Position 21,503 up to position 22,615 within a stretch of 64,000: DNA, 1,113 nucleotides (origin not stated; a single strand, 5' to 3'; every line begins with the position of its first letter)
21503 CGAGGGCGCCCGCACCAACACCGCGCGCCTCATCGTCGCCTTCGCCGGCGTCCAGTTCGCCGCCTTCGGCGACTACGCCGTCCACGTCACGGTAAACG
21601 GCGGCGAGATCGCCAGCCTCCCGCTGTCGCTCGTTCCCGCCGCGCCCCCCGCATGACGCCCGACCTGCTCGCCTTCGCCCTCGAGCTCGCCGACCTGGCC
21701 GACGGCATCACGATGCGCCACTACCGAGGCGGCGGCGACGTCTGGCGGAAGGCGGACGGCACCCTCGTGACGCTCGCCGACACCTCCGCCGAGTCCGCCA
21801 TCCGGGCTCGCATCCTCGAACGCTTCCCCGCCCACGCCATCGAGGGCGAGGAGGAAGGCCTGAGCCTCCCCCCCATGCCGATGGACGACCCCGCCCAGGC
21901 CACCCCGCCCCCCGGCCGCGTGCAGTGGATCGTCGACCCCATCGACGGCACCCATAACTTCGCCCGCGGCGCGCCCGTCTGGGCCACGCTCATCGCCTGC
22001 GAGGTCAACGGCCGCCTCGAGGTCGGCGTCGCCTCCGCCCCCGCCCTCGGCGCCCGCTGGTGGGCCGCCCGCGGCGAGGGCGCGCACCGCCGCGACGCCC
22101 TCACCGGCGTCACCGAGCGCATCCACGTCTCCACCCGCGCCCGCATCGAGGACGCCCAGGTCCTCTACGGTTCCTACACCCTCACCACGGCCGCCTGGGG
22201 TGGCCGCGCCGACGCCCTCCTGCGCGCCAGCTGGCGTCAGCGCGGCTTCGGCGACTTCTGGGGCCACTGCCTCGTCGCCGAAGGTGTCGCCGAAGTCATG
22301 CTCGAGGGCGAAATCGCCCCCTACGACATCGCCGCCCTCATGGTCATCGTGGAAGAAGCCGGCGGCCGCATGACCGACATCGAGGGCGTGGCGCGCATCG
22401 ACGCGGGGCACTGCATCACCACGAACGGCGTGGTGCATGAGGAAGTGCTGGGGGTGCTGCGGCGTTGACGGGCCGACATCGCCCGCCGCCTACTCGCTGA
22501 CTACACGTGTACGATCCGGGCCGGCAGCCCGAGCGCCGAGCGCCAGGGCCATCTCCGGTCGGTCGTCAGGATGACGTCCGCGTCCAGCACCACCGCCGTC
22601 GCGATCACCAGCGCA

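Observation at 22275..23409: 190-bp degenerate direct repeat of the IMPase-gene 3' end brackets a vapBC cassette (integration scar at a gene end)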

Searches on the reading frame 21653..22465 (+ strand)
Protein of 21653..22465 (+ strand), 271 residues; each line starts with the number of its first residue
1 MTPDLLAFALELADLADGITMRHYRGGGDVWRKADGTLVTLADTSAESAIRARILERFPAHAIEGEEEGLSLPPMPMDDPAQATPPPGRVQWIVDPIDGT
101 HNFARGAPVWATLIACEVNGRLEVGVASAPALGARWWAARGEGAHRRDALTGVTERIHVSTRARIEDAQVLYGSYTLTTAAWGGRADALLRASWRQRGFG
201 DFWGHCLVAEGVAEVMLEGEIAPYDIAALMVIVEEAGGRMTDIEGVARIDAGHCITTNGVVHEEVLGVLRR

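Call 6: search_protein_families(library=pfam, proteins=[window:21653-22465:+])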
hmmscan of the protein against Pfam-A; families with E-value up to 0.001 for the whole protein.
window:21653-22465:+ (271 aa): 1 family
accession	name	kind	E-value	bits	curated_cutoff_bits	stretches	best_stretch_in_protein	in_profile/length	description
PF00459.30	Inositol_P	-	2.9e-42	145.5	27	1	7-258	7-254/271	Inositol monophosphatase family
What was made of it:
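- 21653..22468 (+): Intact hisN-like (IMPase-family histidinol-phosphatase) gene, 271 aa, last gene of a his cluster. Pfam Inositol_P E=2.9e-42 (call 6).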

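Call 7: find_encoding_contigs(protein=window:21653-22465:+, flank=10000, max_places=10)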
Protein window:21653-22465:+ (271 aa): no gene with exactly this product is on record in the collection.

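Call 9: find_related_loci(query=window:21653-22465:+, collection=genome_contigs, flank=10000)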
Query window:21653-22465:+ (271 aa) in genome_contigs; peptide patterns used: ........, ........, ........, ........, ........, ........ (x = any residue, [..] = any of these).
599 stretches matched a pattern (row limit reached: there are more); 568 encode a relative of the query (tblastn E <= 1e-3); the best 80 are kept; 80 distinct loci.
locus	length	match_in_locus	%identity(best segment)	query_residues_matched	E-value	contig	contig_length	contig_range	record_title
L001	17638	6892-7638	49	6-269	1e-64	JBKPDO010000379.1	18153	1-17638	MAG: bacterium isolate GB_EKS_MAG_00022 GB_EKS_000001799141, whole genome shotgun sequence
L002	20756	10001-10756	47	1-271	1e-62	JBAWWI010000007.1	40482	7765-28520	MAG: Actinomycetes bacterium isolate ELA033 MAG033_7, whole genome shotgun sequence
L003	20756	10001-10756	47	1-271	2e-62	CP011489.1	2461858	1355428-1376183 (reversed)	Actinobacteria bacterium IMCC26256, complete genome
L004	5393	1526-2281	47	1-271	2e-62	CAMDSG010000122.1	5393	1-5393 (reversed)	MAG: Bifidobacterium breve isolate TrH-25oct19-242 genome assembly, contig: TrH-25oct19-C33094, whole genome shotgun seq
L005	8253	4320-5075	47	1-271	5e-62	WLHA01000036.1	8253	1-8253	MAG: Actinomycetota bacterium isolate UFOp-RE-4nov15-119 RE-4nov15-119-c36, whole genome shotgun sequence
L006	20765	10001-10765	48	6-270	7e-62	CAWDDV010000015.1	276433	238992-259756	MAG: uncultured Acidimicrobiia bacterium isolate MFD04935.bin.3.53 genome assembly, contig: contig_4815, whole genome sh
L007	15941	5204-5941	48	1-265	3e-61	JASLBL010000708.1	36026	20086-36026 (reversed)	MAG: Actinomycetes bacterium isolate CMU.bins.340 k141_15906239, whole genome shotgun sequence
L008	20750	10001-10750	48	6-270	3e-61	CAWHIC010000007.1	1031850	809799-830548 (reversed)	MAG: uncultured Acidimicrobiia bacterium isolate MFD01916.bin.2.63 genome assembly, contig: contig_1293, whole genome sh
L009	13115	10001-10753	46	1-271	5e-60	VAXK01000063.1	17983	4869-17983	MAG: Actinobacteria bacterium isolate AC_30 14_1009_12_20cm_scaffold_1429, whole genome shotgun sequence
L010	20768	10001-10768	47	1-269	3e-59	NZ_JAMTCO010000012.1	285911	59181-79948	Actinokineospora diospyrosa strain DSM 44255 LV75DRAFT_scaffold00012.12, whole genome shotgun sequence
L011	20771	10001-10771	45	1-270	3e-59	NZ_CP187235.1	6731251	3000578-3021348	Actinokineospora sp. G85 chromosome, complete genome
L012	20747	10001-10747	49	2-265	4e-59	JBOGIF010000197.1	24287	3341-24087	MAG: Acidimicrobiales bacterium isolate H1-B1_metabat2.bin.96 k127_1328597, whole genome shotgun sequence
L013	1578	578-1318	45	6-270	2e-61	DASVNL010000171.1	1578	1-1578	MAG TPA_asm: Thermoanaerobaculia bacterium isolate SMAG_U3126 k141_53574, whole genome shotgun sequence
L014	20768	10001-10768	45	3-271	8e-59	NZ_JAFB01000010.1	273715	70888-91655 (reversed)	Amycolatopsis taiwanensis DSM 45107 A3CUDRAFT_scaffold_7.8_C, whole genome shotgun sequence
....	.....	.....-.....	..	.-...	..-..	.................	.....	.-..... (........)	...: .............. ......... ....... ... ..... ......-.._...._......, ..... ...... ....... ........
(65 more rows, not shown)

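Call 10: find_homologous_proteins(query=window:21653-22465:+)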
Query window:21653-22465:+ (271 aa): 7142 proteins with E <= 0.001 among 8000 candidates; the best 120 are listed.
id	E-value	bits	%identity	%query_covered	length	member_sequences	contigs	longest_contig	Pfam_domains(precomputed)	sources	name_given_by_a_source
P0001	4.5e-162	556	92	99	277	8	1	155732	PF00459.31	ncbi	ncbi:MAG: inositol monophosphatase family protein [Dehalococcoidia bacterium]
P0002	4.3e-157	539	88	99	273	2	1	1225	PF00459.31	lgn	-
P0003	6.5e-150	516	88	99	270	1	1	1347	PF00459.31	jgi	jgi:histidinol-phosphatase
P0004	2.6e-135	468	79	99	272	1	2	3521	PF00459.31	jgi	jgi:histidinol-phosphatase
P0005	1.5e-132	459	78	99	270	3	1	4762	PF00459.31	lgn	-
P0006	2.8e-130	452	77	100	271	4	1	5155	PF00459.31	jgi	jgi:histidinol-phosphatase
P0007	8.6e-126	437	75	99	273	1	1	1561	PF00459.31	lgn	-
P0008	1.2e-125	436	74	99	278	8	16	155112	PF00459.31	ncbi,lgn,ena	-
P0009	4.4e-123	428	72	99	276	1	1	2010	PF00459.31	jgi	jgi:histidinol-phosphatase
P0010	3.1e-122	425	73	99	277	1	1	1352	PF00459.31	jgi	jgi:histidinol-phosphatase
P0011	6.7e-122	424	71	99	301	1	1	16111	PF00459.31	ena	-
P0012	1.1e-121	423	76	93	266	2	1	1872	PF00459.31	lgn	-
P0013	2.7e-121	422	71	99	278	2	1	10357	PF00459.31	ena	-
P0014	3.6e-121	422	73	99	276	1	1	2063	PF00459.31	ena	-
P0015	3.8e-120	418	72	99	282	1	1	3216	PF00459.31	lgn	-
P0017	1.8e-117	410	70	100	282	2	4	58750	PF00459.31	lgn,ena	-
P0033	3.2e-102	359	66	99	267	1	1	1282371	PF00459.31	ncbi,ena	-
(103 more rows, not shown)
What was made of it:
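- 21653..22468 (+): Homologues named histidinol-phosphatase by their sources (call 10).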

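Call 11: find_encoding_contigs(protein=P0001, flank=10000, max_places=4)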
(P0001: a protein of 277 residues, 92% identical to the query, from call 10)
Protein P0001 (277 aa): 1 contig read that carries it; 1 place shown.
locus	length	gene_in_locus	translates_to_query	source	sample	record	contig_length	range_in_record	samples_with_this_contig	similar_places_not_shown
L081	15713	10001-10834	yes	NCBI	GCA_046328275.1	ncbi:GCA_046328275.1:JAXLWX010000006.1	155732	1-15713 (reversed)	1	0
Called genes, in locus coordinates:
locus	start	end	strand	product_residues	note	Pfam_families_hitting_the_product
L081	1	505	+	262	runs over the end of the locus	PF00528:BPD_transp_1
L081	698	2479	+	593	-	PF00496:SBP_bac_5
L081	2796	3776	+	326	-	PF13393:tRNA-synt_His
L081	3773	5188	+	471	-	PF01634:HisG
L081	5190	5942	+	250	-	-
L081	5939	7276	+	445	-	PF00815:Histidinol_dh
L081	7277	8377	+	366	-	PF00155:Aminotran_1_2, PF04864:Alliinase_C (weak)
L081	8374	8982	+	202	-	PF00475:IGPD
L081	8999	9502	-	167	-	PF02308:MgtC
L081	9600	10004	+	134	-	PF22091:DUF6941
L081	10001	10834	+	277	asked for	PF00459:Inositol_P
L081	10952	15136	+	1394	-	-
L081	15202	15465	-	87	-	PF02700:PurS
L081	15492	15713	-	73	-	PF01259:SAICAR_synt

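Call 12: find_encoding_contigs(protein=P0008, flank=10000, max_places=6)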
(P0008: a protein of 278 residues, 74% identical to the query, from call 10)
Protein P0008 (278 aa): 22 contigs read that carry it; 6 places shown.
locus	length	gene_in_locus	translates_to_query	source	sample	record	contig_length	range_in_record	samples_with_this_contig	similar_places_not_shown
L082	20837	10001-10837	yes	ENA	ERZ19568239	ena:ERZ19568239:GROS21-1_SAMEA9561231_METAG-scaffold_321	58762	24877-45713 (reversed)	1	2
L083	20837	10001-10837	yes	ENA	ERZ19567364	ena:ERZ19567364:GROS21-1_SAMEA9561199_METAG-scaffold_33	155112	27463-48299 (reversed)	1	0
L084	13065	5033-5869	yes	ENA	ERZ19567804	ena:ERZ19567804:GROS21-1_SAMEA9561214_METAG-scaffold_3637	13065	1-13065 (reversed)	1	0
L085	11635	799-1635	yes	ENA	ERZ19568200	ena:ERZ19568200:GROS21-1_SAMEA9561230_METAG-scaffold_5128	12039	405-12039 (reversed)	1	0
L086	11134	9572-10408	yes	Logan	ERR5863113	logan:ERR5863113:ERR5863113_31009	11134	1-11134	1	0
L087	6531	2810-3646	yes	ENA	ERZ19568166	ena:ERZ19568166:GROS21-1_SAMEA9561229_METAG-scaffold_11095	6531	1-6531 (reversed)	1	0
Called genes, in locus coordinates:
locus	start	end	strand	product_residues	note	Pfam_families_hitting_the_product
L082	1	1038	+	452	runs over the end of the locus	PF00202:Aminotran_3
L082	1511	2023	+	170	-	PF03640:Lipoprotein_15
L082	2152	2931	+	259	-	PF03099:BPL_LplA_LipB, PF02237:BPL_C (faint)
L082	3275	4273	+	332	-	PF13393:tRNA-synt_His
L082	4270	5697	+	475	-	PF01634:HisG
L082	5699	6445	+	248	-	PF00882:Zn_dep_PLPC (faint)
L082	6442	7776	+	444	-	PF00815:Histidinol_dh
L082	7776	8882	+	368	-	PF00155:Aminotran_1_2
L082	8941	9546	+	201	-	PF00475:IGPD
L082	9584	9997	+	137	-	PF22091:DUF6941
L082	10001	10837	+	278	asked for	PF00459:Inositol_P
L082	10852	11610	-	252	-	-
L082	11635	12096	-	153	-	-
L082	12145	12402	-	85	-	-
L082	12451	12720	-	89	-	PF02700:PurS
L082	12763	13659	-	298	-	PF01259:SAICAR_synt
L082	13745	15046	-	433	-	PF00206:Lyase_1, PF10397:ADSL_C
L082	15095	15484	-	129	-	-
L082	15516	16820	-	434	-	PF02844:GARS_N, PF01071:GARS_A, PF02843:GARS_C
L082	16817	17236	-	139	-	-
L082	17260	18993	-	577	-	PF00117:GATase, PF07722:Peptidase_C26, PF02540:NAD_synthase (faint), PF03054:tRNA_Me_trans (faint), PF00958:GMP_synt_C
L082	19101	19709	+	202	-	PF01300:Sua5_yciO_yrdC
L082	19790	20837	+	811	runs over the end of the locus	PF01804:Penicil_amidase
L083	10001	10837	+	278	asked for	PF00459:Inositol_P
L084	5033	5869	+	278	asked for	PF00459:Inositol_P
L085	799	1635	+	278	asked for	PF00459:Inositol_P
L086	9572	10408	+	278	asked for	PF00459:Inositol_P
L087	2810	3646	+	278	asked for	PF00459:Inositol_P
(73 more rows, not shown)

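Call 28: search_protein_families(library=ncbifam, proteins=[window:21653-22465:+], max_evalue=0.01)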
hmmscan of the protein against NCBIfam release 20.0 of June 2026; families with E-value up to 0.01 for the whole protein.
window:21653-22465:+ (271 aa): 7 families
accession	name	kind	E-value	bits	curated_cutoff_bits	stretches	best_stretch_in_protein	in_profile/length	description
TIGR02067.1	his_9_HisN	equivalog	9e-68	228.5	275.15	1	6-269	2-251/252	histidinol-phosphatase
TIGR01331.1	bisphos_cysQ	equivalog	1.5e-21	77.1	228.8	1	11-245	7-229/250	3'(2'),5'-bisphosphate nucleotidase CysQ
NF009321.0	PRK12676.1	equivalog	2.1e-19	69.6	264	1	32-246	37-232/264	bifunctional fructose-bisphosphatase/inositol-phosphate phosphatase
NF008027.1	PRK10757.1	equivalog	1.8e-16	59.9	332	1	6-269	5-257/267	inositol-1-monophosphatase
TIGR01330.1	bisphos_HAL2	equivalog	1.3e-11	43.9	267.05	1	86-138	132-182/359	3'(2'),5'-bisphosphate nucleotidase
NF008182.0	PRK10931.1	equivalog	4.2e-08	32.6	379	1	17-245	13-225/246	3'(2'),5'-bisphosphate nucleotidase CysQ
NF010678.0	PRK14076.1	equivalog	4.4e-08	32.5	493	1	34-246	37-254/570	bifunctional NADP phosphatase/NAD kinase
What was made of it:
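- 21653..22468 (+): TIGR02067 HisN 228 bits, below its cutoff of 275 (call 28).
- Checked: Copy A lies inside the intact 271-aa IMPase/HisN-like gene 21653-22468 (Pfam Inositol_P E=3e-42, call 6; TIGR02067 HisN 228 bits, below its cutoff of 275, call 28).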

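Call 32: find_encoding_contigs(protein=P0002, flank=3000, max_places=3)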
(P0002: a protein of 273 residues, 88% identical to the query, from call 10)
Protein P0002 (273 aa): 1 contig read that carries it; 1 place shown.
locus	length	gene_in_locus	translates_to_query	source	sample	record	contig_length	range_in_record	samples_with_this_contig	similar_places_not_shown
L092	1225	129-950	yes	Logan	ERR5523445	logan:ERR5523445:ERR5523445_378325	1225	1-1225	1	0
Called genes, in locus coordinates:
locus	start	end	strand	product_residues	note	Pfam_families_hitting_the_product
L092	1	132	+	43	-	?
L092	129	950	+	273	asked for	PF00459:Inositol_P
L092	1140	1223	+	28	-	?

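Call 33: find_encoding_contigs(protein=P0003, flank=3000, max_places=3)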
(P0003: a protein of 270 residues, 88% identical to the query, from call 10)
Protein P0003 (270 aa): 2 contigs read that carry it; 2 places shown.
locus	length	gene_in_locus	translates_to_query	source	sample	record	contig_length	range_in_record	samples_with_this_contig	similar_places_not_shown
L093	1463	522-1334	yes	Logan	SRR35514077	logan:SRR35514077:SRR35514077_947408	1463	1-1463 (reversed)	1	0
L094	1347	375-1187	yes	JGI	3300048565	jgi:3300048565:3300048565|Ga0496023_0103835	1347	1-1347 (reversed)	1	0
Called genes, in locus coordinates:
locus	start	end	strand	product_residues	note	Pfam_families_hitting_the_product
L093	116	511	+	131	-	PF22091:DUF6941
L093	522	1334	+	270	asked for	PF00459:Inositol_P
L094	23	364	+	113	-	PF22091:DUF6941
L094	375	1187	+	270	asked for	PF00459:Inositol_P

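Call 51: find_encoding_contigs(protein=P0017, flank=6000, max_places=2)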
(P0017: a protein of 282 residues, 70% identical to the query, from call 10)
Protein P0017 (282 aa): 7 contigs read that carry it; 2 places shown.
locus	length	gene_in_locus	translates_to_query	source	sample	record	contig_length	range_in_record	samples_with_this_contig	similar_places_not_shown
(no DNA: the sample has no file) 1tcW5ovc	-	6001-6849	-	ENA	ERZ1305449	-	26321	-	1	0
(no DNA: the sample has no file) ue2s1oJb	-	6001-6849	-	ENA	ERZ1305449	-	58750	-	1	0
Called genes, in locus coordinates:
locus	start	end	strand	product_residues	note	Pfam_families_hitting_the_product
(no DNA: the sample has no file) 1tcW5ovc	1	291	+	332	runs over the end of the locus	PF13393:tRNA-synt_His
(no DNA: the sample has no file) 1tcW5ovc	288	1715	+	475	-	PF01634:HisG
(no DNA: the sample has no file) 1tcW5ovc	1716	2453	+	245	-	PF00882:Zn_dep_PLPC (faint)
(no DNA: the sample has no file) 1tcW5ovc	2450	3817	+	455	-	PF00815:Histidinol_dh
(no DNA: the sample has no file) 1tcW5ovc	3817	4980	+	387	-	PF00155:Aminotran_1_2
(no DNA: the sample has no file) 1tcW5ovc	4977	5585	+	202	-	PF00475:IGPD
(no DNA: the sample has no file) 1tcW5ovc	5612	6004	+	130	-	PF22091:DUF6941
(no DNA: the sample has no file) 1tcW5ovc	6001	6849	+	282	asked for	PF00459:Inositol_P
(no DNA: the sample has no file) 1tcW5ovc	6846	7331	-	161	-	PF00702:Hydrolase, PF13419:HAD_2, PF13242:Hydrolase_like (weak)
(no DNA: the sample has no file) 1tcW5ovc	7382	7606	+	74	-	-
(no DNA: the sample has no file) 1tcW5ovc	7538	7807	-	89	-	PF02700:PurS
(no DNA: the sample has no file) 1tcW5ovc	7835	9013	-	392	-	PF01259:SAICAR_synt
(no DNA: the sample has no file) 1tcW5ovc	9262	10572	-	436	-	PF00206:Lyase_1, PF10397:ADSL_C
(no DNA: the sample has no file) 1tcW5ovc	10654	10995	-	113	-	PF02311:AraC_binding, PF07883:Cupin_2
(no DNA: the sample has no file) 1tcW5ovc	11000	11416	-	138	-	-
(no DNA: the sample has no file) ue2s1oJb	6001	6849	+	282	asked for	PF00459:Inositol_P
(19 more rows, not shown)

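Call 52: find_encoding_contigs(protein=P0033, flank=6000, max_places=2)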
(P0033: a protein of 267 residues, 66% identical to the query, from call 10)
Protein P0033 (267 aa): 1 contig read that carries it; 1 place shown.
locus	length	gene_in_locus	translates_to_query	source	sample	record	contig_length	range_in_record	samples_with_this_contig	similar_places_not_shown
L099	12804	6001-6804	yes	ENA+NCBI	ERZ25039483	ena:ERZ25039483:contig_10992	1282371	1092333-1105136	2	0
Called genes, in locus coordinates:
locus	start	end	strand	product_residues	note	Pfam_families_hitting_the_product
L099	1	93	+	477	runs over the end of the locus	PF01634:HisG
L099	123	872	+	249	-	-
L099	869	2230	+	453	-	PF00815:Histidinol_dh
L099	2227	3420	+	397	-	PF00155:Aminotran_1_2, PF04864:Alliinase_C (weak)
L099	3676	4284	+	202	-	PF00475:IGPD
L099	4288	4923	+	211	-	PF01470:Peptidase_C15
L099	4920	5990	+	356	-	PF02958:EcKL (weak), PF01636:APH, PF07914:DUF1679 (weak)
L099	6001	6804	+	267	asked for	PF00459:Inositol_P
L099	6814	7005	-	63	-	-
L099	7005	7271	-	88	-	PF02700:PurS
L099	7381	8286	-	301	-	PF01259:SAICAR_synt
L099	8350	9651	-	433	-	PF00206:Lyase_1, PF10397:ADSL_C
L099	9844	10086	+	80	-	PF04014:MazE_antitoxin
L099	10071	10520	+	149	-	PF01850:PIN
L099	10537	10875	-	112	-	PF07883:Cupin_2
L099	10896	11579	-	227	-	PF10648:Gmad2 (weak)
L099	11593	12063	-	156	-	PF00731:AIRC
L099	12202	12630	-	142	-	-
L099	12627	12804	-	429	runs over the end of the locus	PF02844:GARS_N, PF01071:GARS_A, PF02786:CPSase_L_D2 (weak), PF02843:GARS_C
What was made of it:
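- It holds one 63-aa ORF in L099, a HAD hydrolase in the P0017 contigs, and three small genes in L082: calls 12, 51, 52.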
